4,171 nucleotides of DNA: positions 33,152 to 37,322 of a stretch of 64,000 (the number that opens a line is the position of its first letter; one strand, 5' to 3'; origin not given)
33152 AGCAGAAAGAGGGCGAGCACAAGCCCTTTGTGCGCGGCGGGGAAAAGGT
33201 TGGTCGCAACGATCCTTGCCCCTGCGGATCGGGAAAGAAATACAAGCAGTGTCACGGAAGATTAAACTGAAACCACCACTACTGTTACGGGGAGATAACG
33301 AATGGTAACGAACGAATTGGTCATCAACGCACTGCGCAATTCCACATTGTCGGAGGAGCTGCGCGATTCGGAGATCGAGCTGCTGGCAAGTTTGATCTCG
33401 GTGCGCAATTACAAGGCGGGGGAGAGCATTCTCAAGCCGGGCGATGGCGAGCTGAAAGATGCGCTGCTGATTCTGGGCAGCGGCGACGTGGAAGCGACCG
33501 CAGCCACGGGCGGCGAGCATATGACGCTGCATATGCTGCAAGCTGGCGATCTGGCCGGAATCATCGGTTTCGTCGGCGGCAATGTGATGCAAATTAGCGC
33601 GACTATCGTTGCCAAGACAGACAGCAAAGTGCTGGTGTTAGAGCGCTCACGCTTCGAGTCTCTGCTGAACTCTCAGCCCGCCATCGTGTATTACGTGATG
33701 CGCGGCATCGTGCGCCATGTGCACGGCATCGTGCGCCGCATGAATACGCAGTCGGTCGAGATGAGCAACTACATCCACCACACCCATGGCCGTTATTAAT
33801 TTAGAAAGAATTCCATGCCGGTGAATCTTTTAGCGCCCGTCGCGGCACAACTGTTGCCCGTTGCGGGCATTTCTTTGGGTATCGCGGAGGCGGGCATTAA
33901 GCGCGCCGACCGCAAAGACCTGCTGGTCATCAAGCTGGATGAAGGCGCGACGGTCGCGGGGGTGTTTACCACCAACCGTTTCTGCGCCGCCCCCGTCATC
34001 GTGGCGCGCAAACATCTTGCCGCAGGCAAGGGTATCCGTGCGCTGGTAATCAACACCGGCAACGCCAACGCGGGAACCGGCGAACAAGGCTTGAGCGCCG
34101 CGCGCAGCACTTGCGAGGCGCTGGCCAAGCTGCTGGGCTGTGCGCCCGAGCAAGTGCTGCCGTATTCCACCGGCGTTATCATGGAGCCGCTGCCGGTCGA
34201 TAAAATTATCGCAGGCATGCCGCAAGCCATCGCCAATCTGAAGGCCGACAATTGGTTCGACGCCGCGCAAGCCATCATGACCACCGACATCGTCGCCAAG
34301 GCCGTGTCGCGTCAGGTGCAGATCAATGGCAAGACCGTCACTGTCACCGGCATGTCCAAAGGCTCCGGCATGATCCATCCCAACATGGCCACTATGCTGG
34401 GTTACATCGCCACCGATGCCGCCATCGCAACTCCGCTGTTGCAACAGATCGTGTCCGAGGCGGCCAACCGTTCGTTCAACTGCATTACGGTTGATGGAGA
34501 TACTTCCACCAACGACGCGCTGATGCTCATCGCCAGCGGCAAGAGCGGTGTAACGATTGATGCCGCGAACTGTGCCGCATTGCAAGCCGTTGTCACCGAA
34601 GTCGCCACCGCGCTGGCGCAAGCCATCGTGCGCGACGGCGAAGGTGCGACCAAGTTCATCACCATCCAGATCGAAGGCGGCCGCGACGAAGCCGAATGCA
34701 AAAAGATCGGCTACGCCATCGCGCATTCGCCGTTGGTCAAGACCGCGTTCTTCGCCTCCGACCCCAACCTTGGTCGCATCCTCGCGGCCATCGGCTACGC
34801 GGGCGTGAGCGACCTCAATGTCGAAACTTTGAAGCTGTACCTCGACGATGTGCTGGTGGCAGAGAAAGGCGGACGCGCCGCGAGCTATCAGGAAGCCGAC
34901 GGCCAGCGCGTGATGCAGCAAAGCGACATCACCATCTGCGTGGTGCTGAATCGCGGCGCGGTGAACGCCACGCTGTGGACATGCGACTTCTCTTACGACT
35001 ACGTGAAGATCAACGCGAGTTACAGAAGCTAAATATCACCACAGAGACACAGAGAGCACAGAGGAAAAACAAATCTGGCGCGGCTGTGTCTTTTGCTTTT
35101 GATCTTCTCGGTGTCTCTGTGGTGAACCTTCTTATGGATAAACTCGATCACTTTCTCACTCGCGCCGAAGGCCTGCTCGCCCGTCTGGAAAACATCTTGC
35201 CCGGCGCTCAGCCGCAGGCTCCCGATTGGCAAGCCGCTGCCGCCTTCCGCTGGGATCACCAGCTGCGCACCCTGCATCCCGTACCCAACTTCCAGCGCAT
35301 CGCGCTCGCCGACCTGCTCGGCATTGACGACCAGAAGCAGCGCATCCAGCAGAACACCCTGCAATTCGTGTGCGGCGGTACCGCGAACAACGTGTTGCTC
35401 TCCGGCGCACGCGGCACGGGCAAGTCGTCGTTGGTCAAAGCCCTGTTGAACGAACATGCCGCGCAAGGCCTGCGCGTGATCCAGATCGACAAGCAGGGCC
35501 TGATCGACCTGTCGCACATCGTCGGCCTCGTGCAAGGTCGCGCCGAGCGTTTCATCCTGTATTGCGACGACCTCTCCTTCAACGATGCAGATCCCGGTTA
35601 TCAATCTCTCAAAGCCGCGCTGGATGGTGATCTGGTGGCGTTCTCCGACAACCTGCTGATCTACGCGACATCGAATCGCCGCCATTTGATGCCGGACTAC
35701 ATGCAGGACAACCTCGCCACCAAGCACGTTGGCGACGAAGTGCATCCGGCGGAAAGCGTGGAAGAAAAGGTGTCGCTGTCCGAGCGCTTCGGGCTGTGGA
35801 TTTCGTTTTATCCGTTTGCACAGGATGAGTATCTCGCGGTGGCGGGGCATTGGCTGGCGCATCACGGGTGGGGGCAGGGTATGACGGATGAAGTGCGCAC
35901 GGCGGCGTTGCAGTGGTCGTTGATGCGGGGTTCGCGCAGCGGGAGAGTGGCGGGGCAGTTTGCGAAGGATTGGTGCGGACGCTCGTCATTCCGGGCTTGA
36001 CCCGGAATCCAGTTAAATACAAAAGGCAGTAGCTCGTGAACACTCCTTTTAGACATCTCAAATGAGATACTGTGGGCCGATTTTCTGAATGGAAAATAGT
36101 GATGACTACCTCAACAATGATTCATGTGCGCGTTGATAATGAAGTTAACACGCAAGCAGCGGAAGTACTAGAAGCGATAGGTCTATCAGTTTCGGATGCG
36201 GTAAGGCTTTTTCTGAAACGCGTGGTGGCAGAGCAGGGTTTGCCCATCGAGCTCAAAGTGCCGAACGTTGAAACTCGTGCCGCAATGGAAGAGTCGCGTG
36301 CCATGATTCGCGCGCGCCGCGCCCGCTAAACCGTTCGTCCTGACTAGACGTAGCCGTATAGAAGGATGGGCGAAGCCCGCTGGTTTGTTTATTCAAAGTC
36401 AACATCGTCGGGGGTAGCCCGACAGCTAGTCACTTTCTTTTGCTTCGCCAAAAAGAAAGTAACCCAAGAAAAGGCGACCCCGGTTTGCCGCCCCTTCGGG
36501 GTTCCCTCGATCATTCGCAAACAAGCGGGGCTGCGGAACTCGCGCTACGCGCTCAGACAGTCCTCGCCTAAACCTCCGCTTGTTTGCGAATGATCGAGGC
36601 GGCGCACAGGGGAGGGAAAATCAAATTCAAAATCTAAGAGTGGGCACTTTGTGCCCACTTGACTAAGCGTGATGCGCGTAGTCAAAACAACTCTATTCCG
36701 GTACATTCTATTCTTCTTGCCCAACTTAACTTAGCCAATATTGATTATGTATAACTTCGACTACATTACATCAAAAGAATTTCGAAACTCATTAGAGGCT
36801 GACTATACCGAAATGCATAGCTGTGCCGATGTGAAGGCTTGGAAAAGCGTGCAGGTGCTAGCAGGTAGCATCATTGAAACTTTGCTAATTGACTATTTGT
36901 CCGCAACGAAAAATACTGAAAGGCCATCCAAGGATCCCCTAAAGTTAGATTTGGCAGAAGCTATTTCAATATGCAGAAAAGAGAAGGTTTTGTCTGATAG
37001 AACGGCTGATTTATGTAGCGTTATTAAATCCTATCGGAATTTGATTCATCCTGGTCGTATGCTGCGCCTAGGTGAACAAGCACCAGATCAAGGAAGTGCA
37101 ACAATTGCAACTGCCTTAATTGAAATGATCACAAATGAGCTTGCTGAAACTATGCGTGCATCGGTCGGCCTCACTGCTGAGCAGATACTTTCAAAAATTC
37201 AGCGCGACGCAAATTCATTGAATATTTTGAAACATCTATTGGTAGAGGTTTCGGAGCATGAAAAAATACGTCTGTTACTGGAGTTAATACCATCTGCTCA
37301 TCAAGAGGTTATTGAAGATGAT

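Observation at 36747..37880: AT-rich 377-aa orphan protein with a HEPN-like N-terminal motif: candidate stand-alone defence or toxin gene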

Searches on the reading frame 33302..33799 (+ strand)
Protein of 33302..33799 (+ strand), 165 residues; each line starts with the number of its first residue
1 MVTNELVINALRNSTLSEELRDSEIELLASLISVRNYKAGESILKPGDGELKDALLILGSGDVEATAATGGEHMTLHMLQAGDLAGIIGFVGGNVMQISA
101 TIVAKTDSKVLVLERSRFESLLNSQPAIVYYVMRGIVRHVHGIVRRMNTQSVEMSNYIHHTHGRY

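Call 3: search_protein_families(library=pfam, proteins=[window:33302-33799:+], max_evalue=1)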
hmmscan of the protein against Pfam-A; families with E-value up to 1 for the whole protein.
window:33302-33799:+ (165 aa): 1 family
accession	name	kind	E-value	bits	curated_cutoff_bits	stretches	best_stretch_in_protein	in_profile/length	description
PF00027.35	cNMP_binding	-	9.5e-14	51.6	27.5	1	35-124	2-88/89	Cyclic nucleotide-binding domain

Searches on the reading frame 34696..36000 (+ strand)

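Call 3: search_protein_families(library=pfam, proteins=[window:34696-36000:+], max_evalue=1)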
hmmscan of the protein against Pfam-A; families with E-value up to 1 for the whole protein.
window:34696-36000:+ (434 aa): 27 families (the best 25 are shown)
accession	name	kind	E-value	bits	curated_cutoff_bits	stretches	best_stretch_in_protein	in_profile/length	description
PF05673.19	DUF815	-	2.9e-96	321.9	23.8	1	180-429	2-248/249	Protein of unknown function (DUF815)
PF13191.12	AAA_16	-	2.4e-08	35.1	32.6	1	212-273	7-64/167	AAA ATPase domain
PF13401.12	AAA_22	-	1.9e-05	25.5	27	1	229-345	4-84/130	AAA domain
PF20720.3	nSTAND3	-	4.7e-05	23.6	27.2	1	231-292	18-73/155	Novel STAND NTPase 3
PF00004.35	AAA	-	0.00054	20.8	21.2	1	233-277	1-40/131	ATPase family associated with various cellular activities (AAA)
PF25199.1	nSTAND_NTPase5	-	0.0024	18.1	34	1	225-294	36-106/145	Novel STAND NTPase 5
PF01695.23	IstB_IS21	-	0.0031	17.5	24.1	1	212-272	76-134/238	IstB-like ATP binding protein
PF13604.12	AAA_30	-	0.0038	17.4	27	1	218-263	6-51/191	AAA domain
PF10412.15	TrwB_AAD_bind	-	0.005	16.2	20.5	1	225-268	10-53/387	Type IV secretion-system coupling protein DNA-binding domain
PF13555.12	AAA_29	-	0.0086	16.2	27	1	230-250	22-42/61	P-loop containing region of AAA domain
PF13173.12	AAA_14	-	0.01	16.2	27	1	232-268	4-41/129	AAA domain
PF12775.13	AAA_7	-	0.013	15.4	25.8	1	229-262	32-65/181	P-loop containing dynein motor region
PF01580.24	FtsK_SpoIIIE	-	0.018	14.9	24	1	228-268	37-81/221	FtsK/SpoIIIE family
PF16575.11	CLP1_P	-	0.022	15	26.6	1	237-265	1-29/188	mRNA cleavage and polyadenylation factor CLP1 P-loop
PF25201.1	nSTAND6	-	0.026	15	27.7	1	231-266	19-54/148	Novel STAND NTPase 6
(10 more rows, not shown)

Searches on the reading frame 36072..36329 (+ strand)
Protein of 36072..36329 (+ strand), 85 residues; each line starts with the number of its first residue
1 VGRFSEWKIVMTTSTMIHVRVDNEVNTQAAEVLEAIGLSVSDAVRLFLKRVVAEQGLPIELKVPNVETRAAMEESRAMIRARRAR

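Call 3: search_protein_families(library=pfam, proteins=[window:36072-36329:+], max_evalue=1)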
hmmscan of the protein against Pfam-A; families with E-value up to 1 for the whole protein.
window:36072-36329:+ (85 aa): 1 family
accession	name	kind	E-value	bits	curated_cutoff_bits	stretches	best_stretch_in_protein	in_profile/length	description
PF04221.18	RelB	-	2.2e-16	60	22.4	1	15-79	2-68/82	RelB antitoxin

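Call 4: search_protein_families(library=padloc, proteins=[window:36072-36329:+], max_evalue=1)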
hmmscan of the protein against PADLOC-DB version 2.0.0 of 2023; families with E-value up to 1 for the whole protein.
window:36072-36329:+ (85 aa): 0 families

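Call 7: search_protein_families(library=ncbifam, proteins=[window:36072-36329:+], max_evalue=1)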
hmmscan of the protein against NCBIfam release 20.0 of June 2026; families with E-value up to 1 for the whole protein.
window:36072-36329:+ (85 aa): 4 families
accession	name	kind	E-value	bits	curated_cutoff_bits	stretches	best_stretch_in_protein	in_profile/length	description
TIGR02384.1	RelB_DinJ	subfamily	5.9e-20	71.3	45.65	1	11-77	1-67/85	type II toxin-antitoxin system RelB/DinJ family antitoxin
NF050811.1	RelB_ParD_antitoxin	subfamily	1.3e-08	35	60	1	19-62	1-44/83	type II toxin-antitoxin system RelB/ParD family antitoxin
NF008412.0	PRK11235.1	equivalog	1.7e-08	34.5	96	1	16-61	3-48/80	type II toxin-antitoxin system RelB/DinJ family antitoxin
NF041551.1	YlcI_YnfO_N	subfamily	0.024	14.7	30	1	13-43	1-30/42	YlcI/YnfO family protein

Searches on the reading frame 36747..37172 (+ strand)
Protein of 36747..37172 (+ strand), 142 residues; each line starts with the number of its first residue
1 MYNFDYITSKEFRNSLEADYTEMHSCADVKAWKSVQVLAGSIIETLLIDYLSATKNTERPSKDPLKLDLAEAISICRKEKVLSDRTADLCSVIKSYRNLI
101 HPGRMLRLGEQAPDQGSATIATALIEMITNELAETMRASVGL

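Call 41: predict_structure(alignment_id=A2)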
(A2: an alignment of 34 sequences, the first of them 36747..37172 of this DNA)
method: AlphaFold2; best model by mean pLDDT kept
length: 142 residues; sequences in the alignment: 34
mean_pLDDT: 88.7   pTM: 0.84
mean pLDDT of the five models: 88.7, 88.6, 86.8, 86.1, 85.6
residues with pLDDT >= 90: 85; 70-90: 52; 50-70: 3; < 50: 2
segments of 3 or more residues with pLDDT < 50: none
pLDDT, mean of each block of 10 residues (from residue 1): 76 93 97 94 93 86 87 93 94 82 81 93 93 85 56
secondary structure, 60 per line:
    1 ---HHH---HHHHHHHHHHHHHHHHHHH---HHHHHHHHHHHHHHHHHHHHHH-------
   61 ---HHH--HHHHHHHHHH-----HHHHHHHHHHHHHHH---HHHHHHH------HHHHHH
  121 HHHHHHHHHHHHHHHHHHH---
elements in order: H10-28 H32-53 H69-78 H84-98 H102-108 H115-139

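Call 42: search_protein_representatives(alignment_id=A2)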
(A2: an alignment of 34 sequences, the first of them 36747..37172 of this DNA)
Query: 34 sequences, 142 profile positions. Proteins with E-value up to 0.001 (for the whole library): 2941; up to 1e-10: 1411; up to 1e-30: 346. The best 150 are listed.
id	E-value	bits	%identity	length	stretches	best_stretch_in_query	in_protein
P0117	1.0e-65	236.3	-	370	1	1-142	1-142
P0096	1.7e-63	229.0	-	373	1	1-142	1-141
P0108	2.8e-63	228.4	-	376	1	1-141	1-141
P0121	9.5e-62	223.4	-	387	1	1-142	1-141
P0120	1.1e-61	223.2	-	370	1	1-142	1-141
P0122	1.7e-61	222.6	-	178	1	1-134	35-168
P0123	2.3e-61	222.2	-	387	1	1-142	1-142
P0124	2.6e-61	222.0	-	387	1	3-142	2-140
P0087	4.0e-61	221.4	-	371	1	1-142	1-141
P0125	4.0e-61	221.4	-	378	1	1-142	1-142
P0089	6.7e-61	220.7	-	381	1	1-142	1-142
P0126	2.0e-60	219.1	-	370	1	1-142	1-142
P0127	8.4e-60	217.1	-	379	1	1-142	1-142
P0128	2.2e-59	215.7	-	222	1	3-141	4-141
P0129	3.2e-59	215.2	-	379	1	1-142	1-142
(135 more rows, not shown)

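Call 45: fold_search(model_id=the predicted structure, library=pdb)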
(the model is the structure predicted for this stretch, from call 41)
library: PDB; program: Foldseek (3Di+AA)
matches with E <= 10: 270; with E <= 0.001: 0
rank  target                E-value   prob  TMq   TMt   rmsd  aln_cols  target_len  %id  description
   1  1ylm_A                4.1e-02  1.00  0.56  0.56   4.7       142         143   12  Structure of Cytosolic Protein of Unknown Function YutE from Bacillus subtilis (released 2005-03-01)
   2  1ufb_A                9.3e-02  1.00  0.57  0.63   5.0       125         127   12  Crystal structure of TT1696 from Thermus thermophilus HB8 (released 2003-11-28)
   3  2hsb                  1.8e-01  1.00  0.64  0.71   4.0       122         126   12  Crystal structure of a hepn domain containing protein (af_0298) from archaeoglobus fulgidus at 1.95 A resolution (released 2006-08-15)
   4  1jog_D                1.8e-01  0.80  0.40  0.41   6.9       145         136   14  Structure of HI0074 from Heamophilus Influenzae reveals the fold of a substrate binding domain of a nucleotidyltransfe (released 2002-12-18)
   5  3o10_C                1.9e-01  0.99  0.59  0.61   5.1       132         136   13  Crystal structure of the HEPN domain from human sacsin (released 2011-03-30)
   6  7bxo_G                1.9e-01  0.98  0.54  0.58   4.5       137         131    6  Crystal structure of the toxin-antitoxin with AMP-PNP (released 2020-09-30)
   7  1wol                  2.4e-01  0.96  0.49  0.55   5.6       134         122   13  Crystal Structure of ST0689, an archaeal HEPN homologue (released 2005-11-22)
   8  5yep_C                2.5e-01  0.82  0.43  0.45   5.8       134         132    9  Crystal structure of SO_3166-SO_3165 from Shewanella oneidensis (released 2018-03-28)
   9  3o10_A                3.1e-01  0.99  0.59  0.60   5.0       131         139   13  Crystal structure of the HEPN domain from human sacsin (released 2011-03-30)
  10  8pe3_A                3.1e-01  0.95  0.54  0.23   5.4       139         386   14  Structure of Csm6' from Streptococcus thermophilus in complex with cyclic hexa-adenylate (cA6) (released 2023-10-04)
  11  6m6u_I                3.2e-01  0.80  0.44  0.47   5.6       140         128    9  Crystal structure the toxin-antitoxin MntA-HpeT mutant-D39ED41E (released 2020-09-30)
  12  7ae9_B                3.4e-01  0.90  0.50  0.52   5.4       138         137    9  Crystal structure of mono-AMPylated HEPN(R46E) toxin in complex with MNT antitoxin (released 2020-12-30)
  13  7ae8_C                3.6e-01  0.87  0.48  0.48   5.5       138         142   10  Crystal structure of HEPN(R102A) toxin (released 2020-12-30)
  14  7ae2_A                3.8e-01  0.82  0.46  0.46   5.8       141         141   11  Crystal structure of HEPN(H107A-Y109F) toxin in complex with MNT antitoxin (released 2020-12-30)
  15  6m6u_D                4.0e-01  0.93  0.54  0.58   4.4       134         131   10  Crystal structure the toxin-antitoxin MntA-HpeT mutant-D39ED41E (released 2020-09-30)
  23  6kcr_C                5.2e-01  0.57  0.41  0.36  12.4       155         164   11  X-ray structure of the MtlR-HPr complex from Escherichia coli (released 2019-10-09)
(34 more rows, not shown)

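Call 46: search_solved_structures(query=A2, max_evalue=10, show_alignments=5)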
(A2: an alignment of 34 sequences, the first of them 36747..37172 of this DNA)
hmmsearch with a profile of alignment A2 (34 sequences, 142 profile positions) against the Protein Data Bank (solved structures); distinct sequences matched with E-value up to 10: 2.
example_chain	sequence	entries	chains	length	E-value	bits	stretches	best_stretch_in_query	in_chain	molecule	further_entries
9cpc_AA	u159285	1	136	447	1.4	12.1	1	95-142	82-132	Tubulin alpha chain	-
7rro_AA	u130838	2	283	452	1.5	12.1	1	95-142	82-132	Tubulin alpha-1D chain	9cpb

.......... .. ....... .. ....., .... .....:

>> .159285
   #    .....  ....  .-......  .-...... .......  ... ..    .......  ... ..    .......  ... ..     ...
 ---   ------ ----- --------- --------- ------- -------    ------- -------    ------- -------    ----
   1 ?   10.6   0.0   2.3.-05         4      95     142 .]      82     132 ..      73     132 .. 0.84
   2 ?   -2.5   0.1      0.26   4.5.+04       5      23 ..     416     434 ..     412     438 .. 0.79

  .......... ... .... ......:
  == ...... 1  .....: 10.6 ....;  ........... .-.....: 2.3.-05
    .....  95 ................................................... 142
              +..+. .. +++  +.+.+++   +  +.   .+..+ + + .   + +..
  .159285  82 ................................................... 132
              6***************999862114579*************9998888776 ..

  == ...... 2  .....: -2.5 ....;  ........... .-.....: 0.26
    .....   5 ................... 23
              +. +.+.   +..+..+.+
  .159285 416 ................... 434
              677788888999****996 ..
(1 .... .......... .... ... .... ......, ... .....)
